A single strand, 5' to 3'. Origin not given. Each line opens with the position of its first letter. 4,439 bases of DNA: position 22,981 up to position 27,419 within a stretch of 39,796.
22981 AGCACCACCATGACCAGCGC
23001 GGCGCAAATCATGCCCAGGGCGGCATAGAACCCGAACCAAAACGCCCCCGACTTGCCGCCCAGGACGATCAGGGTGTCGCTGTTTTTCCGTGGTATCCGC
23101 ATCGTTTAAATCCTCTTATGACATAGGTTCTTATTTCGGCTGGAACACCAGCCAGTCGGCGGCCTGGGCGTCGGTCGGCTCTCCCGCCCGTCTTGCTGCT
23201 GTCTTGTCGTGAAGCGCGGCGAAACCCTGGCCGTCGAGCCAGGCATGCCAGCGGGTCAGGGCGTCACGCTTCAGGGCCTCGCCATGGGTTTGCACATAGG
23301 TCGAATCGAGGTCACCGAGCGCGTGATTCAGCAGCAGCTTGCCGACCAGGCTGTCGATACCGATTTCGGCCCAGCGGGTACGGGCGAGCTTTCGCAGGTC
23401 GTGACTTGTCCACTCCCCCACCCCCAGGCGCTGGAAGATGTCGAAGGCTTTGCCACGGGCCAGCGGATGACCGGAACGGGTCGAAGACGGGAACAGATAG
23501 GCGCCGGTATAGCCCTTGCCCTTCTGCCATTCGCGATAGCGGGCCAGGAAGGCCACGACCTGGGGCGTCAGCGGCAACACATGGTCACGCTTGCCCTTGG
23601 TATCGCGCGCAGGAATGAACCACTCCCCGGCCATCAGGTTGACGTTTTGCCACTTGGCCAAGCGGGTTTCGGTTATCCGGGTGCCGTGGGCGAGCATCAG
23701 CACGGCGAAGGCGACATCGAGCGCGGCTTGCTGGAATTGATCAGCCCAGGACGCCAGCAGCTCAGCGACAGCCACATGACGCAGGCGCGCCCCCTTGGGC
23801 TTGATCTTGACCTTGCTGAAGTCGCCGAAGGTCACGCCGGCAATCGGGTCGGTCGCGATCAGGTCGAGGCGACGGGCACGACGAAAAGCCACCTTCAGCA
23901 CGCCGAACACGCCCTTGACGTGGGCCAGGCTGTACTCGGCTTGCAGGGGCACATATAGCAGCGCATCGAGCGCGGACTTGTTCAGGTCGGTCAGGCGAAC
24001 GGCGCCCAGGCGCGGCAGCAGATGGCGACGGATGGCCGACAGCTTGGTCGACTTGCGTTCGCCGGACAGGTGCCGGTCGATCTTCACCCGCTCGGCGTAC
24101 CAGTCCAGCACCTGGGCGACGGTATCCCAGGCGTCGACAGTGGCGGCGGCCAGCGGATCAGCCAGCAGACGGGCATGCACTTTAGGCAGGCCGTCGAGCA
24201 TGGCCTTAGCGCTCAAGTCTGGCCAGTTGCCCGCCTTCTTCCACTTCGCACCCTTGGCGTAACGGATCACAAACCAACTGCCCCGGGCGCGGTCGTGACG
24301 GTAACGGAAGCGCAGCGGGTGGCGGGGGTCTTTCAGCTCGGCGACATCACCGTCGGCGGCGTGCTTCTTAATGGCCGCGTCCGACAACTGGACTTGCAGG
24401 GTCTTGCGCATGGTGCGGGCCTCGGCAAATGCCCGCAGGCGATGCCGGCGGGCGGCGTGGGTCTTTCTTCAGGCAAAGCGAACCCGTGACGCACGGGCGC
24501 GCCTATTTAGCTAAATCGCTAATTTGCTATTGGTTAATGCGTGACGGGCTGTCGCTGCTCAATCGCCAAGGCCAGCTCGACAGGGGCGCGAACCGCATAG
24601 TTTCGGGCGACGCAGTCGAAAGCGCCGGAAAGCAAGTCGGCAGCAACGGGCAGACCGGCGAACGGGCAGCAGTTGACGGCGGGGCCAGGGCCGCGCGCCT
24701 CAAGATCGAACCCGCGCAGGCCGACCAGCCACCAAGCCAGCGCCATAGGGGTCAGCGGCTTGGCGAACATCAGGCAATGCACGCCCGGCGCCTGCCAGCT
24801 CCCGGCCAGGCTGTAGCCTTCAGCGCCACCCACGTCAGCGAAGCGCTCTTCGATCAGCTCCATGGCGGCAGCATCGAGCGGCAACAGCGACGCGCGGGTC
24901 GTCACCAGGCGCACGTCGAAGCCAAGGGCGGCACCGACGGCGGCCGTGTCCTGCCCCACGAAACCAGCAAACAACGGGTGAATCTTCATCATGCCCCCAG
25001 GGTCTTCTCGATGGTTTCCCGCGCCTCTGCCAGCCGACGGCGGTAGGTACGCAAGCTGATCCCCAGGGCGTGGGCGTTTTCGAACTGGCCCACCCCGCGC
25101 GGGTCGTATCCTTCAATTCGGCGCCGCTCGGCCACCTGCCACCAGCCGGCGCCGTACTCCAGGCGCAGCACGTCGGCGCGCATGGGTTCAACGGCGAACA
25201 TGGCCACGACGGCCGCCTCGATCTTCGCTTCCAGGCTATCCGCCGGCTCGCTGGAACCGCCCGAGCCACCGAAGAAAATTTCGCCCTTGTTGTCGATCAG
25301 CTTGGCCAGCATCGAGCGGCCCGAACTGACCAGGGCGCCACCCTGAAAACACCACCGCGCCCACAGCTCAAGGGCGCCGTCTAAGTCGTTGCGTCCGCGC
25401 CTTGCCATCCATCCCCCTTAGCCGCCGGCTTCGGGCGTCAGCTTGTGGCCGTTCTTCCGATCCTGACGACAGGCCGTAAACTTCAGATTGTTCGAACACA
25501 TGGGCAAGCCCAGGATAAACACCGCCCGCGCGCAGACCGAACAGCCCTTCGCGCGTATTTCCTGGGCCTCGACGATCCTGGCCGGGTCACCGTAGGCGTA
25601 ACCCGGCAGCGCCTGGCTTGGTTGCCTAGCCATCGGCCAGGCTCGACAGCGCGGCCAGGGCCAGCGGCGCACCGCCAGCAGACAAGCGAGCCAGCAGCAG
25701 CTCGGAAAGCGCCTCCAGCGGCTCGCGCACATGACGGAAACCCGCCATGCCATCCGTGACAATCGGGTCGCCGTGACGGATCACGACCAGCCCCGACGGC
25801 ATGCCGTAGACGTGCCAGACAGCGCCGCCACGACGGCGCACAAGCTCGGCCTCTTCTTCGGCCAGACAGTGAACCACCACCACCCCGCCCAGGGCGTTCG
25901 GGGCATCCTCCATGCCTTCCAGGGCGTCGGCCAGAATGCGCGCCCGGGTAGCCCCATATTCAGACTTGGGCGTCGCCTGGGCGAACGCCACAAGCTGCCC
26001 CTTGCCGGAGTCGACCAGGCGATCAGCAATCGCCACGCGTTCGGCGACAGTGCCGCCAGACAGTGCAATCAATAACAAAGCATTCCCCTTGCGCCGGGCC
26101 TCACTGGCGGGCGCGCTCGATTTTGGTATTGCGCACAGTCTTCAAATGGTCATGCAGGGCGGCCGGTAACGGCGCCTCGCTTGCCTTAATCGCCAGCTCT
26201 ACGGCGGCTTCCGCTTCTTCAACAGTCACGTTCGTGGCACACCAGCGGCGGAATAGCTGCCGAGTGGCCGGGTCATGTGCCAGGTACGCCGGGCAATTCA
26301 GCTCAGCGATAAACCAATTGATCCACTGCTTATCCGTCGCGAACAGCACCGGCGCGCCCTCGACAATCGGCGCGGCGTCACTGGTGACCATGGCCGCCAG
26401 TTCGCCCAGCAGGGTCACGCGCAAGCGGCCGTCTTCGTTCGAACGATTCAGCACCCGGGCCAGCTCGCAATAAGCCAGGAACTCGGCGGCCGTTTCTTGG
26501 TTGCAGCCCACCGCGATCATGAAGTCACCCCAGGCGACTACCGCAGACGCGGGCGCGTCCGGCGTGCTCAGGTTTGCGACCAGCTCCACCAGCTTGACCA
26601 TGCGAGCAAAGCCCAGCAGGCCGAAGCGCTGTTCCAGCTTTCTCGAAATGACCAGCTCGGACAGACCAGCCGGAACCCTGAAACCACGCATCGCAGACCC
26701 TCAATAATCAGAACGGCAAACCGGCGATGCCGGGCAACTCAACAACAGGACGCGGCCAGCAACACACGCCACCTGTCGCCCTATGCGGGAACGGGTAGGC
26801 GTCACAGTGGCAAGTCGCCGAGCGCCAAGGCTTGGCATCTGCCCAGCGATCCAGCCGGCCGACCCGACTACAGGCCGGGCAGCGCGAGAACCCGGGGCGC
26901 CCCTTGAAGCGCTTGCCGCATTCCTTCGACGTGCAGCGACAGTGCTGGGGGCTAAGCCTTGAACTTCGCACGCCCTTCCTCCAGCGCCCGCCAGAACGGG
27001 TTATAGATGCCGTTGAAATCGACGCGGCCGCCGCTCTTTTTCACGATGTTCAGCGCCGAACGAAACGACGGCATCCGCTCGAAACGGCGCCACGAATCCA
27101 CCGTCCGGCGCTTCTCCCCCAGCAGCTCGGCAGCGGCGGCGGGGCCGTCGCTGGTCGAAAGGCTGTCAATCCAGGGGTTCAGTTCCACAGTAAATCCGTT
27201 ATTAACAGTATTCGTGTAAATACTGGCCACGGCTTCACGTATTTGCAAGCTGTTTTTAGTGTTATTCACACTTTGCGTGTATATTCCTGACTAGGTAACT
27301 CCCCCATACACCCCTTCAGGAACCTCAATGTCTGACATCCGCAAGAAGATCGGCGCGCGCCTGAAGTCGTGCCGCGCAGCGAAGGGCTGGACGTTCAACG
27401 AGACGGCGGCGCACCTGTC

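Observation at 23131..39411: A complete temperate myovirus carrying a plasmid replicon, a partition cassette and an integrase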

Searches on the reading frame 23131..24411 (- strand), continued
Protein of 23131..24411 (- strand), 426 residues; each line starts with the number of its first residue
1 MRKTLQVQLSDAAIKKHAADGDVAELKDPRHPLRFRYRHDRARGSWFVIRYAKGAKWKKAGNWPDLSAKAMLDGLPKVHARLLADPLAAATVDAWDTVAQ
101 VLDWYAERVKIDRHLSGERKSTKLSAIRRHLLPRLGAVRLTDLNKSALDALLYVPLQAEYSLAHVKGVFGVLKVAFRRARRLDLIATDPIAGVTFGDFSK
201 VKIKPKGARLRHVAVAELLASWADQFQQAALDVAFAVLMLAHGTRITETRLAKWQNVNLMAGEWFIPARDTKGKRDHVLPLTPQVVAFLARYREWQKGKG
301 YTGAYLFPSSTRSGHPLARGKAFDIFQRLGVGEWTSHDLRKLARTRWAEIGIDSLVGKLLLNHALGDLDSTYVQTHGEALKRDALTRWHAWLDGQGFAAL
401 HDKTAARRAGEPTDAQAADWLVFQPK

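Call 108: fold_search(model_id=the predicted structure, library=pdb)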
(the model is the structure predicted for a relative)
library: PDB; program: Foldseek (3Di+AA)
matches with E <= 10: 123; with E <= 0.001: 37
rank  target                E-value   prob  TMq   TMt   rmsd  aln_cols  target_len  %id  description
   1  1z1b_B                3.5e-08  1.00  0.45  0.54  14.0       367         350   17  Crystal structure of a lambda integrase dimer bound to a COC' core site (released 2005-06-28)
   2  6en2_A                7.5e-08  1.00  0.47  0.61   6.1       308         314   18  Structure of the Tn1549 transposon Integrase (aa 82-397, R225K) in complex with a circular intermediate DNA (CI6b-DNA) (released 2018-04-04)
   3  5j0n_F                8.7e-08  1.00  0.45  0.53  14.3       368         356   19  Lambda excision HJ intermediate (released 2017-02-08)
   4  4a8e                  1.2e-07  1.00  0.35  0.54  12.1       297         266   17  The structure of a dimeric Xer recombinase from archaea (released 2012-12-05)
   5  1z1g_A                1.6e-07  1.00  0.45  0.53  14.4       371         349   18  Crystal structure of a lambda integrase tetramer bound to a Holliday junction (released 2005-06-28)
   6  6en0_A                1.8e-07  1.00  0.46  0.60   7.3       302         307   18  Structure of the Tn1549 transposon Integrase (aa 82-397) in complex with circular intermediate DNA (CI5-DNA) (released 2018-04-04)
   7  1z1b_A                2.3e-07  1.00  0.47  0.56  14.0       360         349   18  Crystal structure of a lambda integrase dimer bound to a COC' core site (released 2005-06-28)
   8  1z1g_B                3.4e-07  1.00  0.46  0.56  13.9       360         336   18  Crystal structure of a lambda integrase tetramer bound to a Holliday junction (released 2005-06-28)
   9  1z19_A                4.1e-07  1.00  0.46  0.67   5.2       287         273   19  Crystal structure of a lambda integrase(75-356) dimer bound to a COC' core site (released 2005-06-28)
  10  6emy_A                4.5e-07  1.00  0.44  0.57   7.3       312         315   18  Structure of the Tn1549 transposon Integrase (aa 82-397, Y379F) in complex with transposon right end DNA (released 2018-04-04)
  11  6emz_A                4.7e-07  1.00  0.46  0.59   7.2       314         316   18  Structure of the Tn1549 transposon Integrase (aa 82-397, R225K) in complex with circular intermediate DNA (CI5-DNA) (released 2018-04-04)
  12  5vfz                  5.0e-07  1.00  0.33  0.47  15.0       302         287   16  Integrase from mycobacterium phage Brujita (released 2018-04-18)
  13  1z19_B                5.2e-07  1.00  0.45  0.64   6.0       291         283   19  Crystal structure of a lambda integrase(75-356) dimer bound to a COC' core site (released 2005-06-28)
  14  5j0n_G                5.5e-07  1.00  0.46  0.55  13.1       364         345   17  Lambda excision HJ intermediate (released 2017-02-08)
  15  5j0n_E                9.3e-07  1.00  0.45  0.65   4.9       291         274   18  Lambda excision HJ intermediate (released 2017-02-08)
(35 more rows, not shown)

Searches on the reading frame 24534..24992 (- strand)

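Call 96: search_protein_families(library=pfam, proteins=[window:24534-24992:-], max_evalue=1)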
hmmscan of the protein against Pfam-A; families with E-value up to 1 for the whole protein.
window:24534-24992:- (152 aa): 1 family
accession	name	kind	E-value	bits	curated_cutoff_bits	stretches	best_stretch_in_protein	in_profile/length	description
PF00070.33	Pyr_redox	-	0.047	14.6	22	1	9-53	7-52/82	Pyridine nucleotide-disulphide oxidoreductase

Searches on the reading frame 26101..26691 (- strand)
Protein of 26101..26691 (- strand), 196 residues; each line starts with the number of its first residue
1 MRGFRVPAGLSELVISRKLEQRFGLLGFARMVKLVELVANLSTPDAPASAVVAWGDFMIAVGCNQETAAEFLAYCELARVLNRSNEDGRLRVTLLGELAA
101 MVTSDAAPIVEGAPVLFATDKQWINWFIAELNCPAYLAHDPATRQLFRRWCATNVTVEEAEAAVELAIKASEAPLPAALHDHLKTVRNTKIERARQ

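Call 5: search_protein_families(library=pfam, proteins=[window:26101-26691:-], max_evalue=0.01)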
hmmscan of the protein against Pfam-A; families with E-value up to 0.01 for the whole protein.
window:26101-26691:- (196 aa): 0 families

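Call 8: search_protein_families(library=phrogs, proteins=[window:26101-26691:-], max_evalue=0.01)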
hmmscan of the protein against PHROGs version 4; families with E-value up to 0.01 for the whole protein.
window:26101-26691:- (196 aa): 1 family
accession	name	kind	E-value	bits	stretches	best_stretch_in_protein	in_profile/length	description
phrog_23635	-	unknown function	0.0047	17.5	1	110-178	168-236/294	-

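Call 9: search_protein_families(library=ncbifam, proteins=[window:26101-26691:-], max_evalue=0.01)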
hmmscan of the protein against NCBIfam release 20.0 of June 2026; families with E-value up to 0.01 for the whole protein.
window:26101-26691:- (196 aa): 0 families

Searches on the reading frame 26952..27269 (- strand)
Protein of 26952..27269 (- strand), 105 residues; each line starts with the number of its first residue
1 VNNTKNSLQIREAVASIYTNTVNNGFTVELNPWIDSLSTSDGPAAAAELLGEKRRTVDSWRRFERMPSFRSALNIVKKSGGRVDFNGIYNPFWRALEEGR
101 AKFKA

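Call 96: search_protein_families(library=pfam, proteins=[window:26952-27269:-], max_evalue=1)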
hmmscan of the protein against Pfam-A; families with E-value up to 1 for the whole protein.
window:26952-27269:- (105 aa): 2 families
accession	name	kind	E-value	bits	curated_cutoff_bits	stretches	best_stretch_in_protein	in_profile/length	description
PF06056.18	Terminase_5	-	0.14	12.5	20.3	1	43-62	16-35/58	Putative ATPase subunit of terminase (gpP-like)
PF19166.6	DUF5848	-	0.16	12.6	26.9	1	88-98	30-40/64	Family of unknown function (DUF5848)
